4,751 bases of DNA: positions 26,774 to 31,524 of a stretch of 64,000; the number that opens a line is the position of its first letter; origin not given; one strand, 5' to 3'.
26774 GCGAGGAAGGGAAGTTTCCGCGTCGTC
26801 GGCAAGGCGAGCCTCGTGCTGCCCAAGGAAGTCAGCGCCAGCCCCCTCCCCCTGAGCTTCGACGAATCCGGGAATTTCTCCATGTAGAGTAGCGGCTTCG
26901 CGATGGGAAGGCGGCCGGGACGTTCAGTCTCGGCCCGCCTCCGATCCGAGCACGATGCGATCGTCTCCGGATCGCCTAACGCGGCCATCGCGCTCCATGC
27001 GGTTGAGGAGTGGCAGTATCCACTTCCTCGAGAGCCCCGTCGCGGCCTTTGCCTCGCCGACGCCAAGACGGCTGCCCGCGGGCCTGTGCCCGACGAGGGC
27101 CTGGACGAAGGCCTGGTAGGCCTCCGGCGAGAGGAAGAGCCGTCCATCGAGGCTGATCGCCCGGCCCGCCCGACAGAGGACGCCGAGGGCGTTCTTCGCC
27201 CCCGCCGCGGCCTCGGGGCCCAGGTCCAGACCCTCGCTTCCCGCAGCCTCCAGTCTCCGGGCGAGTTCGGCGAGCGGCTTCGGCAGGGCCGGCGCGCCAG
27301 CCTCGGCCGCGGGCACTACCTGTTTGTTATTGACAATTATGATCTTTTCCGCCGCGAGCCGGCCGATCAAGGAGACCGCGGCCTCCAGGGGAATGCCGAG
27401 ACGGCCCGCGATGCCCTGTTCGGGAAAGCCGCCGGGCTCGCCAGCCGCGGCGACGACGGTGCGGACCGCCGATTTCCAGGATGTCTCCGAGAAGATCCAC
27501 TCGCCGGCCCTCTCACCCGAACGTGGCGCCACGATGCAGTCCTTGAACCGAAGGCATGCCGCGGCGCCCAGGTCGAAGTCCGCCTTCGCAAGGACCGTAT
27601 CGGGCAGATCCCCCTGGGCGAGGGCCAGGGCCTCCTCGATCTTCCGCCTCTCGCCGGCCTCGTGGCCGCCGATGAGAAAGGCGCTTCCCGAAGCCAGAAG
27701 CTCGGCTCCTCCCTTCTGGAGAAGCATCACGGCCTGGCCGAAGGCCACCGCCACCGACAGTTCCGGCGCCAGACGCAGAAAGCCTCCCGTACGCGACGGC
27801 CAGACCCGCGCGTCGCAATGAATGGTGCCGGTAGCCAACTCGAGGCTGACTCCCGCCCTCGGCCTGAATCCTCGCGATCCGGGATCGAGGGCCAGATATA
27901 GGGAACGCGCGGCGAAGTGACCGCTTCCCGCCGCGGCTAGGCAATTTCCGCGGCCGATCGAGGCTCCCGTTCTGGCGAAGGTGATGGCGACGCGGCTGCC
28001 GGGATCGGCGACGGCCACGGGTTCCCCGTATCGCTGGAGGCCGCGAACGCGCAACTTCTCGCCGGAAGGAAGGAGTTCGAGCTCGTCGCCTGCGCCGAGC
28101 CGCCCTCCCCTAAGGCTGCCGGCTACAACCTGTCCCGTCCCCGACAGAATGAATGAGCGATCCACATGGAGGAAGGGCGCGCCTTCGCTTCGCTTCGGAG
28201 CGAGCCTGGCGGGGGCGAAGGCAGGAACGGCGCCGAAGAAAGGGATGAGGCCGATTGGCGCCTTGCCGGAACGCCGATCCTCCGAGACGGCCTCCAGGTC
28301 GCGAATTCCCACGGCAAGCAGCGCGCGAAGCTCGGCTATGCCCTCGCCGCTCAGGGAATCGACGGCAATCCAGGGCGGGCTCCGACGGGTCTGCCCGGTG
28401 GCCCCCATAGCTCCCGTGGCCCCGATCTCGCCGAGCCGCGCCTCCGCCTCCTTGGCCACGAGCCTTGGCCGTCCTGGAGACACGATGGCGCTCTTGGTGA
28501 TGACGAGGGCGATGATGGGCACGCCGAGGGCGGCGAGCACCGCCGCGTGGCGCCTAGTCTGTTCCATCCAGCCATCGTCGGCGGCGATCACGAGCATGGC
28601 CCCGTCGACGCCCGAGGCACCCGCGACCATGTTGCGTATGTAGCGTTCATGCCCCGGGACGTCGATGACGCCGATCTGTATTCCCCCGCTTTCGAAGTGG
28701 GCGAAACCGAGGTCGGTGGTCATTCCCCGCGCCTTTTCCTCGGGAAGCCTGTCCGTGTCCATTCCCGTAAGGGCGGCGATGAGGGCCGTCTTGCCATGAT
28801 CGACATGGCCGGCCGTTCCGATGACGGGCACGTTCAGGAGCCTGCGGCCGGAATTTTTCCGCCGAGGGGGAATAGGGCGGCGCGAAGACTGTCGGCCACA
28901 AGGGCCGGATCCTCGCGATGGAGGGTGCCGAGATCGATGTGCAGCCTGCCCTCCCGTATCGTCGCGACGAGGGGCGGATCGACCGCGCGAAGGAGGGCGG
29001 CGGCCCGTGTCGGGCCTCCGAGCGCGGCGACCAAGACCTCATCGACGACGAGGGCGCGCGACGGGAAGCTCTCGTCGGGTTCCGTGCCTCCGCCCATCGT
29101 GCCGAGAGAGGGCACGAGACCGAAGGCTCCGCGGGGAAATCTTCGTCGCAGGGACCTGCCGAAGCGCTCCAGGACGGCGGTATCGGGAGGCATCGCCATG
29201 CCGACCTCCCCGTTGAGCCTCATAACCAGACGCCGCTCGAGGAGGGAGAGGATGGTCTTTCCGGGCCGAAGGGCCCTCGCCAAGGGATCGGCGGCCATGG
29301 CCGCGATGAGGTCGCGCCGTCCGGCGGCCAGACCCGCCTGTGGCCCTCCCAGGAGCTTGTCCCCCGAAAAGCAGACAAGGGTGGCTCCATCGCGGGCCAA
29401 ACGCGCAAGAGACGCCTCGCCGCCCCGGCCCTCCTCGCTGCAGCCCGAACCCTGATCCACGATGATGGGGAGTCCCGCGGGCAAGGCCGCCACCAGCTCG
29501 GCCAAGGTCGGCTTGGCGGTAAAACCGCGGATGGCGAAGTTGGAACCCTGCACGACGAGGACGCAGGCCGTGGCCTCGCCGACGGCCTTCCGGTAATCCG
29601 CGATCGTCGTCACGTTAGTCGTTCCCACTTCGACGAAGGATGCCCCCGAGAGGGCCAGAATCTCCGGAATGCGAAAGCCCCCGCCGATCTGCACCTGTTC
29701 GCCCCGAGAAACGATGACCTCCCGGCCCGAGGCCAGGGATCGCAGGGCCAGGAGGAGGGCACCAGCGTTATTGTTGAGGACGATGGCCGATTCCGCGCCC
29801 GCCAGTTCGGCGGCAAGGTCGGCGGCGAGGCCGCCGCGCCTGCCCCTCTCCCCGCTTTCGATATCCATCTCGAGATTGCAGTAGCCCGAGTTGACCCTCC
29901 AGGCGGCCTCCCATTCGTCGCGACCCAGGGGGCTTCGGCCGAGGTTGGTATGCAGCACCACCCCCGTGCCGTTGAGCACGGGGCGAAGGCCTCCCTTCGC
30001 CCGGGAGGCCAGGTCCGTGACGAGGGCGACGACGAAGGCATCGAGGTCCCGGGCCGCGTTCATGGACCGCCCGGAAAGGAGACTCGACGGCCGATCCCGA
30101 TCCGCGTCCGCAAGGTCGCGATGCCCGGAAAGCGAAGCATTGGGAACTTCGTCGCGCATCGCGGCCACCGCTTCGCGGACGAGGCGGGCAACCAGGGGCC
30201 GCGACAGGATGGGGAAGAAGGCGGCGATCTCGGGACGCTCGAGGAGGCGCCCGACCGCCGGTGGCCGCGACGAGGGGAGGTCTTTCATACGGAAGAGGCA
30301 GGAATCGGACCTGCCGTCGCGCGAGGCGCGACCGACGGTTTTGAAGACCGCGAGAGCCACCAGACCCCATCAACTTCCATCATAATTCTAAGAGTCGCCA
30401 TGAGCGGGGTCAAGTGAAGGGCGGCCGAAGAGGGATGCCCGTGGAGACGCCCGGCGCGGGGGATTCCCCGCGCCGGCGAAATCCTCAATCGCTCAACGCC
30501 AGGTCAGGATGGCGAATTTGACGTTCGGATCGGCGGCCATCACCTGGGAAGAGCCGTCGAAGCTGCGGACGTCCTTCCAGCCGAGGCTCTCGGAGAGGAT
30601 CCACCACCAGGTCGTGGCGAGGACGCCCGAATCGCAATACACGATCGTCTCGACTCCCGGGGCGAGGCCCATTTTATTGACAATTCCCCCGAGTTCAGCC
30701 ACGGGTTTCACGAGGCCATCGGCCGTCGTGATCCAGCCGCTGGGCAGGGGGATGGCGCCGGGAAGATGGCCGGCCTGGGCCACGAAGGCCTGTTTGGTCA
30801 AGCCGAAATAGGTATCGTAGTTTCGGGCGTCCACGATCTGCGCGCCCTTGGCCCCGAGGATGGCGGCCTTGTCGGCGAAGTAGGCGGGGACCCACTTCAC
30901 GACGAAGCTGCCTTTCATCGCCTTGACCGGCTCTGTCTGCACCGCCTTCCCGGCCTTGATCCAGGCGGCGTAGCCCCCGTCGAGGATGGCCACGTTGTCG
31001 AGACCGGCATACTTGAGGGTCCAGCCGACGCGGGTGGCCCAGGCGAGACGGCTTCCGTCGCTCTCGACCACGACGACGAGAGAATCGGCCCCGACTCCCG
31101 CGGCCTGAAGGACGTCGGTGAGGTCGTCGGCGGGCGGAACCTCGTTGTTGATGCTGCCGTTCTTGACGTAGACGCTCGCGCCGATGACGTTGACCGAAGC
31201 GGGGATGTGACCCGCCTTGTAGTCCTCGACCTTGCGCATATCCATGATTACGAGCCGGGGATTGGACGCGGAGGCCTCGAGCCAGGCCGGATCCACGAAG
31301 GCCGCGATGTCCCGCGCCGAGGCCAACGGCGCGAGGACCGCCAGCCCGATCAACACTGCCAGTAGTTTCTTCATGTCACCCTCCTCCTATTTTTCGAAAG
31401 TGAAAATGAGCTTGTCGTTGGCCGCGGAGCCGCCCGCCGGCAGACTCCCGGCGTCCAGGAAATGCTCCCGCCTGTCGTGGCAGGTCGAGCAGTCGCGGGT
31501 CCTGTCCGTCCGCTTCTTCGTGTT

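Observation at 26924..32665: Selenoprotein candidate, periplasmic rhodanese and the full Sec-insertion set form one co-oriented block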

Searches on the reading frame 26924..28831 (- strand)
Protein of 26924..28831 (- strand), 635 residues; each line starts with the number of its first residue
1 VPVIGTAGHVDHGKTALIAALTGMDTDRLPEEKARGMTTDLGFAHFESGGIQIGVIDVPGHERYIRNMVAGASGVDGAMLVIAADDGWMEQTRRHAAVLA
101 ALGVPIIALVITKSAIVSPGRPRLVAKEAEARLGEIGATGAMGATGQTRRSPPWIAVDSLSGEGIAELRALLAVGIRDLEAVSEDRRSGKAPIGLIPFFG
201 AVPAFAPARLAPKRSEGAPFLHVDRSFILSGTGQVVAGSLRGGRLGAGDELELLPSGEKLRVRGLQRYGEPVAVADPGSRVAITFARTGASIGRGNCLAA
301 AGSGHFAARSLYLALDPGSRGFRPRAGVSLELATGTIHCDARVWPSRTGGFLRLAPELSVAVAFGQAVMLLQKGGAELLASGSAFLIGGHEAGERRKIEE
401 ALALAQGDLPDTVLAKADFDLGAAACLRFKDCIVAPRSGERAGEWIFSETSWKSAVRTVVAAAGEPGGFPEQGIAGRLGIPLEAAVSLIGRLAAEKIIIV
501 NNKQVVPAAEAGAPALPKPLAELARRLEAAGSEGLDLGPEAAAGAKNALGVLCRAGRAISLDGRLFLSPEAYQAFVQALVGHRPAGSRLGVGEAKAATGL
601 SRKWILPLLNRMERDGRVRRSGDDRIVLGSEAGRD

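Call 5: search_protein_families(library=ncbifam, proteins=[window:26924-28831:-], max_evalue=0.01)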
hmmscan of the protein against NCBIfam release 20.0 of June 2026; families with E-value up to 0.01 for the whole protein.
window:26924-28831:- (635 aa): 31 families (the best 25 are shown)
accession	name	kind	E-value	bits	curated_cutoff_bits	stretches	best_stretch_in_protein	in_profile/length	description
TIGR00475.1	selB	equivalog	6.6e-63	213.3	242.25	2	3-173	2-162/581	selenocysteine-specific translation elongation factor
NF009373.0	PRK12736.1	subfamily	1.8e-30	106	452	2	4-117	15-141/394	elongation factor Tu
NF000766.0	PRK00049.1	subfamily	6.8e-30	104.1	449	2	4-117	15-141/396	elongation factor Tu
NF009372.0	PRK12735.1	subfamily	4.4e-29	101.5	479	1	4-117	15-141/396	elongation factor Tu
TIGR00485.1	EF-Tu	equivalog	9.7e-28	97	522.4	1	4-119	15-143/394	elongation factor Tu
NF008969.0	PRK12317.1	subfamily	2.3e-27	95.6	502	2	27-116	61-152/426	elongation factor 1-alpha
TIGR03680.1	eif2g_arch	equivalog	1.7e-26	93.4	514.5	2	52-119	82-150/407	translation initiation factor IF-2 subunit gamma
NF003077.0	PRK04000.1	equivalog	5.4e-26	91.7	315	2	52-118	86-153/412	translation initiation factor IF-2 subunit gamma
NF004035.0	PRK05506.1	subfamily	1.1e-25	90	715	2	26-117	79-170/632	bifunctional sulfate adenylyltransferase subunit 1/adenylylsulfate kinase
TIGR02034.1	CysN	subfamily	7.6e-24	84.5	336.1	2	27-117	56-146/406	sulfate adenylyltransferase, large subunit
NF003478.0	PRK05124.1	equivalog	4.6e-22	78.2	590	1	27-115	83-171/475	sulfate adenylyltransferase subunit CysN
TIGR00483.1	EF-1_alpha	equivalog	1.2e-21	76.7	540.1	1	26-117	60-154/427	translation elongation factor EF-1 subunit alpha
TIGR00487.1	IF-2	equivalog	1e-16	60.9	424.4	1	2-189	88-264/587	translation initiation factor IF-2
TIGR00231.1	small_GTP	domain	5e-14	52.4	42.5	1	3-114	5-122/164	GTP-binding protein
NF012153.1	tet_protect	equivalog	8.2e-12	44.2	775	1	5-110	28-124/614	tetracycline resistance ribosomal protection protein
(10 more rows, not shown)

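Call 6: search_protein_families(library=pfam, proteins=[window:26924-28831:-], max_evalue=0.01)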
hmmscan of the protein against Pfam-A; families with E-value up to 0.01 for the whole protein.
window:26924-28831:- (635 aa): 4 families
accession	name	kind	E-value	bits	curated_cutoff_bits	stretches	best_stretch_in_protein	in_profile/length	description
PF00009.33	GTP_EFTU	-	9.7e-30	104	26.5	1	3-170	5-180/188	Elongation factor Tu GTP binding domain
PF09107.17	SelB-wing_3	-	3.1e-09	36.7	23.2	1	589-626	9-46/47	Elongation factor SelB, winged helix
PF01926.29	MMR_HSR1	-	6.7e-06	26.6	21.9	1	4-111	2-111/113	50S ribosome-binding GTPase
PF03144.31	GTP_EFTU_D2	-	0.0068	17.2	30.3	0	233-284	1-57/73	Elongation factor Tu domain 2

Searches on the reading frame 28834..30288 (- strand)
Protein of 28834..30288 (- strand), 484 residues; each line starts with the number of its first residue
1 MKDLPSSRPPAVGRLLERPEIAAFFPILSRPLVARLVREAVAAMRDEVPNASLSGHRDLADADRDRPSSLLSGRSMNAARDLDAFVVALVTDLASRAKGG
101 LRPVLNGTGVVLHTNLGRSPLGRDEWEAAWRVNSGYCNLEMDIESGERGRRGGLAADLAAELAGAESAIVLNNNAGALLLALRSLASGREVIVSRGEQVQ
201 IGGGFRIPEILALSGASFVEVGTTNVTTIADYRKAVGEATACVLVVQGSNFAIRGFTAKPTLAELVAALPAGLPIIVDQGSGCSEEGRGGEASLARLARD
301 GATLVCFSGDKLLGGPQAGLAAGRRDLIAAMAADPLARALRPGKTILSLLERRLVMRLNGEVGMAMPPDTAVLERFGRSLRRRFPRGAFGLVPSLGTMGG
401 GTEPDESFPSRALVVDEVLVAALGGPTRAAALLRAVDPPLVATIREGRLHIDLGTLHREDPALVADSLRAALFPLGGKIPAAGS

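Call 5: search_protein_families(library=ncbifam, proteins=[window:28834-30288:-], max_evalue=0.01)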
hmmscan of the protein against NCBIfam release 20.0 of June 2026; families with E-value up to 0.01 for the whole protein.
window:28834-30288:- (484 aa): 4 families
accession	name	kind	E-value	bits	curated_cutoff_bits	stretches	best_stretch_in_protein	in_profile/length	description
TIGR00474.1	selA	equivalog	1.3e-115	386.8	267.9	1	10-469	5-454/455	L-seryl-tRNA(Sec) selenium transferase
TIGR01437.1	selA_rel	subfamily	4.8e-16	58.6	385.3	1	159-345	70-245/363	DgaE family pyridoxal phosphate-dependent ammonia lyase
NF047797.1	glminPNH3LysDgaE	equivalog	4.9e-14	52.1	600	1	162-345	75-247/367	D-glucosaminate-6-phosphate ammonia lyase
TIGR03576.1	pyridox_MJ0158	hypoth_equivalog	0.00014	21.2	304.45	1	243-331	139-224/346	TIGR03576 family pyridoxal phosphate-dependent enzyme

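Call 6: search_protein_families(library=pfam, proteins=[window:28834-30288:-], max_evalue=0.01)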
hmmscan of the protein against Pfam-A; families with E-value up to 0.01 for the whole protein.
window:28834-30288:- (484 aa): 2 families
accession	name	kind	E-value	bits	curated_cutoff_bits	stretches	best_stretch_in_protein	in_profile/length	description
PF03841.19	SelA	-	4.9e-87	292.8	22.8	1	104-456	1-366/367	L-seryl-tRNA selenium transferase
PF12390.13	Se-cys_synth_N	-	0.0011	19.5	22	1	10-45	5-40/40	Selenocysteine synthase N terminal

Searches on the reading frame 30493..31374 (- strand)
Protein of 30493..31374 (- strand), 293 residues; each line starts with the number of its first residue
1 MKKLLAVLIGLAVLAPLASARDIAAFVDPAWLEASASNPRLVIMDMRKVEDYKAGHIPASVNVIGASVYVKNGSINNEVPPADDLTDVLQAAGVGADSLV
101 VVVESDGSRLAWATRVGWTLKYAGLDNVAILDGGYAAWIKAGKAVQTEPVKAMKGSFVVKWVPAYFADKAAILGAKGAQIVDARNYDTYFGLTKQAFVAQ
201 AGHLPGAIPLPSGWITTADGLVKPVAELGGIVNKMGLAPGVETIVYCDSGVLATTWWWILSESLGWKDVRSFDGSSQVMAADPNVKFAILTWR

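Call 5: search_protein_families(library=ncbifam, proteins=[window:30493-31374:-], max_evalue=0.01)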
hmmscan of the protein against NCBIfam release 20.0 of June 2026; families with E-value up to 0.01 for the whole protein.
window:30493-31374:- (293 aa): 6 families
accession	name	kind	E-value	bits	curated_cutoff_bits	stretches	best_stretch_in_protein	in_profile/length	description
NF008557.0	PRK11493.1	equivalog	3.8e-22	78.7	250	1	26-276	6-266/281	3-mercaptopyruvate sulfurtransferase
NF040901.1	SeO3_TeO2_ExtH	equivalog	7.4e-12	45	200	1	16-150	44-187/430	selenite/tellurite reduction operon rhodanese-like protein ExtH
NF041203.1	rhodanese_LYCAU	equivalog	0.0018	17.9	115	0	20-55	16-51/126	rhodanese-related (seleno)protein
NF045521.1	rhoda_near_glyco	subfamily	0.0021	17.9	145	0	38-147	29-117/144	rhodanese homology domain-containing protein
NF006444.0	PRK08762.1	equivalog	0.0038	15.9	449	0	40-149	29-118/387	molybdopterin-synthase adenylyltransferase MoeB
NF001195.0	PRK00162.1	equivalog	0.0072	16.6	102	0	85-142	48-100/108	thiosulfate sulfurtransferase GlpE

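Call 6: search_protein_families(library=pfam, proteins=[window:30493-31374:-], max_evalue=0.01)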
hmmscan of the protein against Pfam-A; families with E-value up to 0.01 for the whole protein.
window:30493-31374:- (293 aa): 1 family
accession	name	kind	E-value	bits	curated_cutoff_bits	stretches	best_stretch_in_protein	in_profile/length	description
PF00581.25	Rhodanese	-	1.6e-28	99.6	22.2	2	29-140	2-101/102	Rhodanese-like domain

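Call 57: search_solved_structures(query=window:30493-31374:-, max_evalue=0.001)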
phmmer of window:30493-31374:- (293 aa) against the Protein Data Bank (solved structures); distinct sequences matched with E-value up to 0.001: 30.
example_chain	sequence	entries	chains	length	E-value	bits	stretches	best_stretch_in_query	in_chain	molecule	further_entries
8k55_A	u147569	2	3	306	1e-21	81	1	26-276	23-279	sulfur transferase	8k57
3hwi_A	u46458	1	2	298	3.3e-19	72.8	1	25-275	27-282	Thiosulfate sulfurtransferase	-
3aax_A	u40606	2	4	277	4.2e-19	72.5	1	26-275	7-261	Putative thiosulfate sulfurtransferase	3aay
1uar_A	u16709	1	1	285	5.7e-19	72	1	26-275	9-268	Rhodanese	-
1e0c_A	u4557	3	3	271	1.1e-18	71.1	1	25-276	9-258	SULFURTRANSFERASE | PUTATIVE THIOSULFATE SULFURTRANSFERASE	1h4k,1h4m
3hzu_A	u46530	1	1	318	1.4e-18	70.7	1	26-275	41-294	Thiosulfate sulfurtransferase sseA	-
6h98_A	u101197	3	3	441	9.8e-18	68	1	51-284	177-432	Sulfurtransferase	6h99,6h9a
3p3a_A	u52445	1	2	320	1.8e-17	67.1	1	27-275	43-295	Thiosulfate sulfurtransferase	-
6ku1_A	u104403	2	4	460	7.3e-17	65.1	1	51-284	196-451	Sulfurtransferase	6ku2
6kvw_A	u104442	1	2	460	7.5e-17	65.1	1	51-284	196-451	Sulfurtransferase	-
6ktv_A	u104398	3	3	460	1.3e-16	64.3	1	51-284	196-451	Sulfurtransferase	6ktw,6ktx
6kvy_A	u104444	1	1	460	1.3e-16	64.3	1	51-284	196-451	Sulfurtransferase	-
6kw0_A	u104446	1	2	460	1.9e-16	63.8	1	51-284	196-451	Sulfurtransferase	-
6kvz_A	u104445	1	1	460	3.5e-16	62.9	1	51-284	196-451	Sulfurtransferase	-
6ktz_A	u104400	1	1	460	3.2e-15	59.7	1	50-284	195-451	Sulfurtransferase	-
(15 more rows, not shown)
